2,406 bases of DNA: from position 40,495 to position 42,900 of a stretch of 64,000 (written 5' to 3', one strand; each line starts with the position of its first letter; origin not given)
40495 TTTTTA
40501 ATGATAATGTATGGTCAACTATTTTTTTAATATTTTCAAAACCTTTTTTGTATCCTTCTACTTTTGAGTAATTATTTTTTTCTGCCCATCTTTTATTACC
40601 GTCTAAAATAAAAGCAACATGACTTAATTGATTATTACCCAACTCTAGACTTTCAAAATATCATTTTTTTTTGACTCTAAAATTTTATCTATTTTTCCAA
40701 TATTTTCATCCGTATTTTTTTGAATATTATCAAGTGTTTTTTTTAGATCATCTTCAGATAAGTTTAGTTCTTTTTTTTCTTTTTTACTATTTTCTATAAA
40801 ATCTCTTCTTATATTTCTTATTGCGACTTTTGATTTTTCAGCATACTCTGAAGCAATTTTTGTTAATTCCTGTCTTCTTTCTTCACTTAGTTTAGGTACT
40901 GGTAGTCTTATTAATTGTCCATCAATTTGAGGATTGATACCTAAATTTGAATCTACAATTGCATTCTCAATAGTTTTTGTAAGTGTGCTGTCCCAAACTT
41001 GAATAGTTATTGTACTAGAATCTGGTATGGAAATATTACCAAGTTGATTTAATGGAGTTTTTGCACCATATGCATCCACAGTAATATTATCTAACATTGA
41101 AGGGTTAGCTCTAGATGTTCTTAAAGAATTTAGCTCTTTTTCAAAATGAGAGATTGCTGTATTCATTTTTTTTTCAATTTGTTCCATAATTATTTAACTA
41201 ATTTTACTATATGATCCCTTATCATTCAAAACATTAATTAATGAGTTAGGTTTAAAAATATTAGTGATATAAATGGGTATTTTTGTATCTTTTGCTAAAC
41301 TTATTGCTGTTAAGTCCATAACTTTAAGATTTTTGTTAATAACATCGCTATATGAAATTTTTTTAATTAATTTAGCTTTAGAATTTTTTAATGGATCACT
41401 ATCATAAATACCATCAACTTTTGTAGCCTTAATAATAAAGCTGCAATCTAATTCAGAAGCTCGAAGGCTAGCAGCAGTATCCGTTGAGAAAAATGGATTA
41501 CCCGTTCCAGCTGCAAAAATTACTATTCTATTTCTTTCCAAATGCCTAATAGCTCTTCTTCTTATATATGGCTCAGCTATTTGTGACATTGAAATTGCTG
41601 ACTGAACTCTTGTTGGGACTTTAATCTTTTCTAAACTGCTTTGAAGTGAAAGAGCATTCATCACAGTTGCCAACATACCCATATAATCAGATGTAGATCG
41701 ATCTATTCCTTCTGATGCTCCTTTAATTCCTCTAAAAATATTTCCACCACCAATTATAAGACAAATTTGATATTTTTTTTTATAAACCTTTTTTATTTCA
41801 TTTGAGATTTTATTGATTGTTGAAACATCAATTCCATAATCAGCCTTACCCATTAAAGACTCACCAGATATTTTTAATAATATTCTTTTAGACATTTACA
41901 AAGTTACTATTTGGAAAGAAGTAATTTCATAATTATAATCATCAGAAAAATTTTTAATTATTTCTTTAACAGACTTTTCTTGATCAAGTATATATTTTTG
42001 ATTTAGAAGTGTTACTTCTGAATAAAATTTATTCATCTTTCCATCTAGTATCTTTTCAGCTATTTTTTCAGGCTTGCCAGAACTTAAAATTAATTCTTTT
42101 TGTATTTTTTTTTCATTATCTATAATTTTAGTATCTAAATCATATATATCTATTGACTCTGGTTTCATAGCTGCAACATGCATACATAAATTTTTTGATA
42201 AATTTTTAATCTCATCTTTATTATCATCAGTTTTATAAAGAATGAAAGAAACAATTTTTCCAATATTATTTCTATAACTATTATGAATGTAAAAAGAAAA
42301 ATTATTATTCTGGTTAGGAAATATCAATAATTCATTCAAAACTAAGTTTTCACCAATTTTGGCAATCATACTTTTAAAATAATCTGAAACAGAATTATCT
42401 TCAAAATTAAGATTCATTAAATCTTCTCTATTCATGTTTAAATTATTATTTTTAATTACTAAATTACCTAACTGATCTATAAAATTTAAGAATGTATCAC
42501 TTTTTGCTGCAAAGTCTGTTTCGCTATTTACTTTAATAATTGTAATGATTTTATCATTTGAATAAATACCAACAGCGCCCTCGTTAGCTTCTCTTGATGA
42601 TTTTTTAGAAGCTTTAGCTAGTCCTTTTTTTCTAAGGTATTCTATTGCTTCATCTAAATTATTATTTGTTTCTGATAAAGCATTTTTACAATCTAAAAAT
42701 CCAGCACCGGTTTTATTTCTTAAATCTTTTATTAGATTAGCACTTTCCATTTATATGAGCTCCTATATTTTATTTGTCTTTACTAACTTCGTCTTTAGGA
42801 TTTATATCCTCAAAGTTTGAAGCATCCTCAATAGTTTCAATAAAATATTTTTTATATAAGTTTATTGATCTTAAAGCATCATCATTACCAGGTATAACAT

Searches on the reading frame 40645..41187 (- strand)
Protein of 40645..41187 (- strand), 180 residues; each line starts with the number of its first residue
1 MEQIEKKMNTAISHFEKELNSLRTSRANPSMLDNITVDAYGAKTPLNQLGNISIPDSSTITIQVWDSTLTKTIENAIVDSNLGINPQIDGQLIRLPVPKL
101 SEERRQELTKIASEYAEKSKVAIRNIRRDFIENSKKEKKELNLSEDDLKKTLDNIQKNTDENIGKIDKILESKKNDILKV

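Call 35: search_protein_families(library=ncbifam, proteins=[window:40645-41187:-], max_evalue=1e-10)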
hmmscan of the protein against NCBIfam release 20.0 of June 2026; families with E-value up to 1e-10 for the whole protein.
window:40645-41187:- (180 aa): 1 family
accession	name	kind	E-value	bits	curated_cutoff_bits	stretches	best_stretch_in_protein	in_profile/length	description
TIGR00496.1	frr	equivalog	4.8e-60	202.2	149.1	1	6-180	2-176/176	ribosome recycling factor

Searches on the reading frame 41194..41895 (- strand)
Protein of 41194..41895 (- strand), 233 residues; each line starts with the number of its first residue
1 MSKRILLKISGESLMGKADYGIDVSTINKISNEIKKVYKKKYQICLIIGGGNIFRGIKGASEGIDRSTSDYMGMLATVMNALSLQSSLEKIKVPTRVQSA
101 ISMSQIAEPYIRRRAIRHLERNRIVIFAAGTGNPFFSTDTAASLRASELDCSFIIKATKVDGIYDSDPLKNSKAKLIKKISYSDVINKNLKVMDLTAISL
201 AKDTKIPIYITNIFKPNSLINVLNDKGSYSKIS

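Call 35: search_protein_families(library=ncbifam, proteins=[window:41194-41895:-], max_evalue=1e-10)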
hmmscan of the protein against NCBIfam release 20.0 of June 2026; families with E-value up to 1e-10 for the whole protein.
window:41194-41895:- (233 aa): 2 families
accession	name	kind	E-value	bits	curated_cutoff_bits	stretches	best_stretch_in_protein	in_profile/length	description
TIGR02075.1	pyrH_bact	equivalog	1.1e-95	319.6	243.9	1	3-232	2-232/233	UMP kinase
TIGR02076.1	pyrH_arch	equivalog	8.9e-28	97.4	158.05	1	6-232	2-221/222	UMP kinase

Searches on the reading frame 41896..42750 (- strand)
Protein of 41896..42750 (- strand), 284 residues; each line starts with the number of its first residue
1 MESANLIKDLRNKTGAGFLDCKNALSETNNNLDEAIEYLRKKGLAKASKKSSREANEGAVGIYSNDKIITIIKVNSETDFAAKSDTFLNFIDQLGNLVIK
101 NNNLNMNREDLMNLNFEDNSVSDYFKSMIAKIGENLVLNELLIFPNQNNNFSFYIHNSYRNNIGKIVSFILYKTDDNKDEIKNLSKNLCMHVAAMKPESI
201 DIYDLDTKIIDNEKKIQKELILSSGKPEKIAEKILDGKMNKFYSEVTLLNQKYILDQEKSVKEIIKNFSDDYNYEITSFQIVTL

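Call 35: search_protein_families(library=ncbifam, proteins=[window:41896-42750:-], max_evalue=1e-10)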
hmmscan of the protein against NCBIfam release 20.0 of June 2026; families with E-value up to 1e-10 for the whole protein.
window:41896-42750:- (284 aa): 1 family
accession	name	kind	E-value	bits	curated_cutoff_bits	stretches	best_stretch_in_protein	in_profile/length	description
TIGR00116.1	tsf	equivalog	4.4e-72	242.7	104.05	1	3-279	5-267/293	translation elongation factor Ts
